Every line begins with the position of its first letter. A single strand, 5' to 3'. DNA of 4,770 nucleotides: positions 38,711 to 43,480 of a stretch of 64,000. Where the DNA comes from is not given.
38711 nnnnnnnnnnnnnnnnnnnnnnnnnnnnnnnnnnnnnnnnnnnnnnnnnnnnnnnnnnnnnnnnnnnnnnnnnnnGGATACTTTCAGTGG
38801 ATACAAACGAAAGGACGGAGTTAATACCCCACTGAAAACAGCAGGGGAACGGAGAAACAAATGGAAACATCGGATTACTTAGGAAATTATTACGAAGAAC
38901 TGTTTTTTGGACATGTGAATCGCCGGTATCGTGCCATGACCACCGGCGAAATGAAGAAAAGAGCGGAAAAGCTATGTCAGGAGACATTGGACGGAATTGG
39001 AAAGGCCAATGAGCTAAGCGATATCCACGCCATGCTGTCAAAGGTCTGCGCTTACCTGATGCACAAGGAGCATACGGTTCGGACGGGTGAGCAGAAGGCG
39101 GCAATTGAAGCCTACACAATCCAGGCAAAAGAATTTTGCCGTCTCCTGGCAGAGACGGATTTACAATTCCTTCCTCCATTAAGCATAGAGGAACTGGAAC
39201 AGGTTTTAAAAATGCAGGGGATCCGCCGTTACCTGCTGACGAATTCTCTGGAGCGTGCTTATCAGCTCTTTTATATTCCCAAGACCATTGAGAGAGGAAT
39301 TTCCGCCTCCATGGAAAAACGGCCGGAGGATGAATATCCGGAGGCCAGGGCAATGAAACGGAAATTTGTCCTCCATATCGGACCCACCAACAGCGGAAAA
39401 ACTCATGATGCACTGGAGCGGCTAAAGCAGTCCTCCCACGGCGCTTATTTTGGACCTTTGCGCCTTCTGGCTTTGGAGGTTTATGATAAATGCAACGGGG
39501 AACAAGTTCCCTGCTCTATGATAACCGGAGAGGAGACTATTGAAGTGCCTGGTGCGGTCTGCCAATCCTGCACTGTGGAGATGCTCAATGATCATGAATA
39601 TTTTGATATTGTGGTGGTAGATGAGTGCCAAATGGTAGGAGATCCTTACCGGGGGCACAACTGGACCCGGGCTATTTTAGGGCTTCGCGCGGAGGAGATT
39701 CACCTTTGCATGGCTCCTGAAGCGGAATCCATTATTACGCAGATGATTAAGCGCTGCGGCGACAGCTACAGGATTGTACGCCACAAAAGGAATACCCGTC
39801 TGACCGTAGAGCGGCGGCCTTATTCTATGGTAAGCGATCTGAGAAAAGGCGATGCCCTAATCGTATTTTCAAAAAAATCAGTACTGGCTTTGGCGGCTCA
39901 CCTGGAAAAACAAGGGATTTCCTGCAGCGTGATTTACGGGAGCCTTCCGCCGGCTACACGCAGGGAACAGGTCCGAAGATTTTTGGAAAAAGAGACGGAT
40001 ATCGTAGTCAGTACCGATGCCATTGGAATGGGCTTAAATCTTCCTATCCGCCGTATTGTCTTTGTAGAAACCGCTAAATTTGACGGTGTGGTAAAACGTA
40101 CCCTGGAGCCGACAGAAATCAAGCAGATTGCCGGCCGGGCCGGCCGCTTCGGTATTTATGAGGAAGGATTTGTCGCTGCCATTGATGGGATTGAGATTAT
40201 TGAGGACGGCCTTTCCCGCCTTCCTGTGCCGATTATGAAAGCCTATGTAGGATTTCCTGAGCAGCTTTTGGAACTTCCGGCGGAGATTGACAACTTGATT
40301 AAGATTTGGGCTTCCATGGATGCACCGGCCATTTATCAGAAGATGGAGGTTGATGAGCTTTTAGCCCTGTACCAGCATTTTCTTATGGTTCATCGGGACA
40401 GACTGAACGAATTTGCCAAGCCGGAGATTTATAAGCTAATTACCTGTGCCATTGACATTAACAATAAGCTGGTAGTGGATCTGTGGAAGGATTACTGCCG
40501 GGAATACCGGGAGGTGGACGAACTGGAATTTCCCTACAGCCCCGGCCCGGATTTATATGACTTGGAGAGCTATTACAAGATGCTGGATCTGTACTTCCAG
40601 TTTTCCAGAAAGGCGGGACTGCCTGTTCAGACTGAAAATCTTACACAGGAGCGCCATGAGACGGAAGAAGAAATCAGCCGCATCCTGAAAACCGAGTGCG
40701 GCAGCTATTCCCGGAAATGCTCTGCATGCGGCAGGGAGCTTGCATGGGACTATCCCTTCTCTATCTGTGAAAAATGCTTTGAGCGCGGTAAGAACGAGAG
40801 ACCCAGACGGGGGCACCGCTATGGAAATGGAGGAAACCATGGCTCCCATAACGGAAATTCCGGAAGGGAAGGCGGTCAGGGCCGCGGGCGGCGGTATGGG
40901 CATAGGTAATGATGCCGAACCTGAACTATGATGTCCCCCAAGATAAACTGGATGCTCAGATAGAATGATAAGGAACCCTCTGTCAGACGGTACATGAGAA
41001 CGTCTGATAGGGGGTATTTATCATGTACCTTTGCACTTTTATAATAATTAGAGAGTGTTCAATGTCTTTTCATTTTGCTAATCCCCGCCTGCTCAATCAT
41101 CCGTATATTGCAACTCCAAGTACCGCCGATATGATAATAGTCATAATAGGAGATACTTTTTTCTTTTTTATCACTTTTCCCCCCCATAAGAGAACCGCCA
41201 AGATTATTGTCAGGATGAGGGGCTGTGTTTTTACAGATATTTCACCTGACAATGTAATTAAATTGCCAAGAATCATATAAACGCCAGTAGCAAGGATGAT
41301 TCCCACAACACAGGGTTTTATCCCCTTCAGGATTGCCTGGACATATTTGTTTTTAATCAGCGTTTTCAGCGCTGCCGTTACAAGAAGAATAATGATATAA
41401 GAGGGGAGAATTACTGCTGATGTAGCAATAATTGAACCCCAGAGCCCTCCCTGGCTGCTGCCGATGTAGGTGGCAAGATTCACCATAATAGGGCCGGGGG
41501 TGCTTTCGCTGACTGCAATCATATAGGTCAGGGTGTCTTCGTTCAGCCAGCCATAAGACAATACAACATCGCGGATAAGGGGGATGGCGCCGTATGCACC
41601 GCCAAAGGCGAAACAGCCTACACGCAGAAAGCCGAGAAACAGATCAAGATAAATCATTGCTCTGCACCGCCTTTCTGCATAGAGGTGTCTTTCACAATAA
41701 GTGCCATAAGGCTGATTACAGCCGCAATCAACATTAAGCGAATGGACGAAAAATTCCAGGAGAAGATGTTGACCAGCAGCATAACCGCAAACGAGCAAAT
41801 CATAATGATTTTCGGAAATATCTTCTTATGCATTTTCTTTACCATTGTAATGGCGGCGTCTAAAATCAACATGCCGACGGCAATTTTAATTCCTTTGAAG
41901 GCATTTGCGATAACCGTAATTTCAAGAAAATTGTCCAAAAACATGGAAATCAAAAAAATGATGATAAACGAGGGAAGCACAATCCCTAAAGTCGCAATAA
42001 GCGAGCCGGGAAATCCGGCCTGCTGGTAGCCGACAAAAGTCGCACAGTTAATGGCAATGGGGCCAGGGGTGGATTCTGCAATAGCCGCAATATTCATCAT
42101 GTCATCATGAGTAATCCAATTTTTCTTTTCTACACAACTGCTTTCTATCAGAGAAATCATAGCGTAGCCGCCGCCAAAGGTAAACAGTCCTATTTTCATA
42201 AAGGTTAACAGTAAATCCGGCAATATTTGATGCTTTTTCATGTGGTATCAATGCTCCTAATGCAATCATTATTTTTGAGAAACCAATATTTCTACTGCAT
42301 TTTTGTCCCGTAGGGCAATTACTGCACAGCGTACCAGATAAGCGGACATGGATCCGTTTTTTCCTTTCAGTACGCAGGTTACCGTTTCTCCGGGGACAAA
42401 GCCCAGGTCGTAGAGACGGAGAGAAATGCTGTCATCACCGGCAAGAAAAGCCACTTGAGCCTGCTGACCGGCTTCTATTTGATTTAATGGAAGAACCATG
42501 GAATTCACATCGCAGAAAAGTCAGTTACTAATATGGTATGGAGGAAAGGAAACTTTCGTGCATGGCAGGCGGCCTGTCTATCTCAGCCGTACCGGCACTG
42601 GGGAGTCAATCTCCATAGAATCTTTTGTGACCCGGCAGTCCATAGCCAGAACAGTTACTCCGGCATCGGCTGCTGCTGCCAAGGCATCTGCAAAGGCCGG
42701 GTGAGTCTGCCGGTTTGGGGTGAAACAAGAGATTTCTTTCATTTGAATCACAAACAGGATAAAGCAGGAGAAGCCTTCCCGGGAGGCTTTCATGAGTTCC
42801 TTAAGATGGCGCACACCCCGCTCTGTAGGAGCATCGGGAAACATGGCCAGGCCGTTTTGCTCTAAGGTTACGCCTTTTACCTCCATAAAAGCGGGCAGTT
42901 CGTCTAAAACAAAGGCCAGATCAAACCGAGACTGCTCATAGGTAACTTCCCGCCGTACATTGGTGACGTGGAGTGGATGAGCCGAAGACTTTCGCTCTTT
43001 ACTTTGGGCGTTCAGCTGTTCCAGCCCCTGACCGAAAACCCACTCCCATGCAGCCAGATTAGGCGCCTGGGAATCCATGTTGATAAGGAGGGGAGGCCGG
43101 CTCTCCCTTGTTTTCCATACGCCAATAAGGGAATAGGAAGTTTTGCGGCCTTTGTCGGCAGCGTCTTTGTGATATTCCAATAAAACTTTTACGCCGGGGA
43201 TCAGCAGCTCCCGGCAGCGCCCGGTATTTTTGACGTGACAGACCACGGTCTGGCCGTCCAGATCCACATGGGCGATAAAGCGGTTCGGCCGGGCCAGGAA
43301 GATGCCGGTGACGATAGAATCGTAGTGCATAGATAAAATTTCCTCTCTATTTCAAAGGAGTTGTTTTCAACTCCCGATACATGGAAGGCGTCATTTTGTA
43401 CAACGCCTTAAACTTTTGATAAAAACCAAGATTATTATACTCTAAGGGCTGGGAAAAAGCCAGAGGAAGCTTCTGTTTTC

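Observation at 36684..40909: Paired TetM-like GTPase and Suv3-type RNA helicase with zinc-ribbon and RG-rich tail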

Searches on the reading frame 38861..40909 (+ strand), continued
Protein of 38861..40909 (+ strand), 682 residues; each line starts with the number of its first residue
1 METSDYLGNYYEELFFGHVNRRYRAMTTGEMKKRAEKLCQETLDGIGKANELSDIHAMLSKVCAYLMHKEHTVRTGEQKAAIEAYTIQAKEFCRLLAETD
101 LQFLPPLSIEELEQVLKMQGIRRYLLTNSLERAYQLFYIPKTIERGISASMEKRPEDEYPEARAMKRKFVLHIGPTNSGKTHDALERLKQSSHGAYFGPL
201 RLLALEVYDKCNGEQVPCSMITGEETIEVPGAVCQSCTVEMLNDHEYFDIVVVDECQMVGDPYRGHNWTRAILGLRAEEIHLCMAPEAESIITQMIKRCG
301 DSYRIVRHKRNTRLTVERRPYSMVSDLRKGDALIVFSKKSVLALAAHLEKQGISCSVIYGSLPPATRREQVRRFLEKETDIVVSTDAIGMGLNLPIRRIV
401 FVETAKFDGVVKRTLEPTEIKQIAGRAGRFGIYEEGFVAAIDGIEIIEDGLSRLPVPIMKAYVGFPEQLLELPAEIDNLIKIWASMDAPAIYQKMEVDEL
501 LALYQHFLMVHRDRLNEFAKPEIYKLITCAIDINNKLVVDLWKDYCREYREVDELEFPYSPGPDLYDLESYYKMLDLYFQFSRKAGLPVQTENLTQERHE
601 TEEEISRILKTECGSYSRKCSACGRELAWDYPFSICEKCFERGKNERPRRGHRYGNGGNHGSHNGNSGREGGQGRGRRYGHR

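Call 83: search_protein_families(library=pfam, proteins=[L002:4376-5953:+, L020:5007-5648:+, L002:8127-9185:+, L031:8445-9872:+, L021:5998-6870:+, L040:1799-3136:+, L038:3578-4423:+, L028:446-2185:+, L011:9564-12647:+], max_evalue=0.001)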
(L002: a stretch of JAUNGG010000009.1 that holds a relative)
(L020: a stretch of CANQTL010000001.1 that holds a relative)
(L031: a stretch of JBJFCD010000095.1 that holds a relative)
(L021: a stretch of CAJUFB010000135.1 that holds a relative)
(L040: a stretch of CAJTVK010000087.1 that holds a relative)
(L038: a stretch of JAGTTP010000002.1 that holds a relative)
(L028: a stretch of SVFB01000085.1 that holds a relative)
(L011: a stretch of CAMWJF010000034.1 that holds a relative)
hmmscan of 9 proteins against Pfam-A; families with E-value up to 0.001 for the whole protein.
L002:4376-5953:+ (525 aa): 2 families
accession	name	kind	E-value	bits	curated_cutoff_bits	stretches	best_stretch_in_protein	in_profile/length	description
PF09820.16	AAA-ATPase_like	-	6.3e-23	82.1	26.1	1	18-205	14-198/201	Predicted AAA-ATPase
PF08011.17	PDDEXK_9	-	1.8e-08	34.8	25.5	1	432-512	12-99/105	PD-(D/E)XK nuclease superfamily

L020:5007-5648:+ (213 aa): 1 family
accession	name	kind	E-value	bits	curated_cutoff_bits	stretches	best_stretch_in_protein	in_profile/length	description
PF02570.20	CbiC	-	6e-82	274.5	22.5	1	16-209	1-195/196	Precorrin-8X methylmutase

L002:8127-9185:+ (352 aa): 4 families
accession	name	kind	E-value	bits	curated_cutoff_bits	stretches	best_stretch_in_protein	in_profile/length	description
PF13377.12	Peripla_BP_3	-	4.2e-22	79.4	26.5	1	186-352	1-167/167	Periplasmic binding protein-like domain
PF00356.27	LacI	-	1.6e-16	60.3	27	1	18-63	1-46/46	Bacterial regulatory proteins, lacI family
PF00532.27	Peripla_BP_1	-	1.6e-13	51.2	22.2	1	76-323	3-245/281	Periplasmic binding proteins and sugar binding domain of LacI family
PF01381.28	HTH_3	-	6.1e-05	23.4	23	1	10-55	5-48/55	Helix-turn-helix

L031:8445-9872:+ (475 aa): 1 family
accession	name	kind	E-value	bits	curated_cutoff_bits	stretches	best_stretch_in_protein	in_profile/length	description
PF01554.23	MatE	-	2.6e-37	128.4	24.9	2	46-206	1-161/161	MatE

L021:5998-6870:+ (290 aa): 1 family
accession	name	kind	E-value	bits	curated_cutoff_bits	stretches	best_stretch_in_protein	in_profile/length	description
PF01522.26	Polysacc_deac_1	-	1.3e-37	129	23.1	1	98-220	4-123/124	Polysaccharide deacetylase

L040:1799-3136:+ (445 aa): 2 families
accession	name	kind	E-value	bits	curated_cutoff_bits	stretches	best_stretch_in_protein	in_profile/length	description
PF00015.26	MCPsignal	-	8.1e-40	136.9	34.6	1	253-408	2-171/172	Methyl-accepting chemotaxis protein (MCP) signalling domain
PF00672.30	HAMP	-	5.5e-09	36.7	25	1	94-136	4-46/53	HAMP domain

L038:3578-4423:+ (281 aa): 1 family
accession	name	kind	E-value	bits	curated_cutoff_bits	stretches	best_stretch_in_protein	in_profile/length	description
PF00588.24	SpoU_methylase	-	4.4e-31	108.3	29.7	1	123-268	3-141/142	SpoU rRNA Methylase family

L028:446-2185:+ (579 aa): 1 family
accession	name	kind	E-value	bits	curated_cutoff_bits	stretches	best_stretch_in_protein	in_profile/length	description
PF00884.28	Sulfatase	-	3.5e-35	122.2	25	1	238-523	1-300/301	Sulfatase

L011:9564-12647:+ (1027 aa): 3 families
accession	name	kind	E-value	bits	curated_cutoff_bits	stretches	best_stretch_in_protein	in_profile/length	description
PF00563.25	EAL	-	1.1e-54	185.7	31.3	1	785-1016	10-236/236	EAL domain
PF00497.25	SBP_bac_3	-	2e-23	83.1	26.4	2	117-305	17-119/132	Bacterial extracellular solute-binding proteins, family 3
PF00990.26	GGDEF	-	1.3e-11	45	23.8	1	626-756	23-160/161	Diguanylate cyclase, GGDEF domain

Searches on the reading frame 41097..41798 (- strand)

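Call 15: search_protein_families(library=pfam, proteins=[window:41097-41798:-], max_evalue=0.001)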
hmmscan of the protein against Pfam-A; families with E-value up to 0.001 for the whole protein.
window:41097-41798:- (233 aa): 1 family
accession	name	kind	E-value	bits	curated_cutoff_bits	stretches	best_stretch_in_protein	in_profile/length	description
PF02417.20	Chromate_transp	-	1.4e-41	142.7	28.6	1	51-229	1-166/166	Chromate transporter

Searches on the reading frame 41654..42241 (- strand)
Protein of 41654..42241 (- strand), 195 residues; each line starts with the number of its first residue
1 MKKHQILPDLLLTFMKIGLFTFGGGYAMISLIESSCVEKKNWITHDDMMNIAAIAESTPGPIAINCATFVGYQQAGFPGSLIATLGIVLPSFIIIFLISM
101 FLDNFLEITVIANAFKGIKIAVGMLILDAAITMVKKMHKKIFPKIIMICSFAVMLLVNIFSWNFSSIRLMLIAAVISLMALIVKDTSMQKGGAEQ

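Call 15: search_protein_families(library=pfam, proteins=[window:41654-42241:-], max_evalue=0.001)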
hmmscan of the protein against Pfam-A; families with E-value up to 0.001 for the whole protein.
window:41654-42241:- (195 aa): 1 family
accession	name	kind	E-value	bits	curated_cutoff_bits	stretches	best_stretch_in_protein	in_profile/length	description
PF02417.20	Chromate_transp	-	2e-50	171.5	28.6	1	9-177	2-165/166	Chromate transporter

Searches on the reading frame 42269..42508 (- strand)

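Call 15: search_protein_families(library=pfam, proteins=[window:42269-42508:-], max_evalue=0.001)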
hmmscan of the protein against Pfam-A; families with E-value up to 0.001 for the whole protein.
window:42269-42508:- (79 aa): 1 family
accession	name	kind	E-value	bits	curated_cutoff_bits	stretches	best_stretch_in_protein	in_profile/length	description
PF04023.20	FeoA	-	4.7e-11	43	23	1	7-77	2-73/74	FeoA domain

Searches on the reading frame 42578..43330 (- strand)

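Call 15: search_protein_families(library=pfam, proteins=[window:42578-43330:-], max_evalue=0.001)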
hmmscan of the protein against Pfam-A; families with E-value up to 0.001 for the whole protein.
window:42578-43330:- (250 aa): 2 families
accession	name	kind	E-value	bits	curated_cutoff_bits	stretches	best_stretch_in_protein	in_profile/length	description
PF03749.19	SfsA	-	9.5e-45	152.2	22.8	1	117-237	20-137/138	Sugar fermentation stimulation protein RE domain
PF17746.7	SfsA_N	-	3.4e-20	72.3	25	1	12-74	1-57/63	SfsA N-terminal OB domain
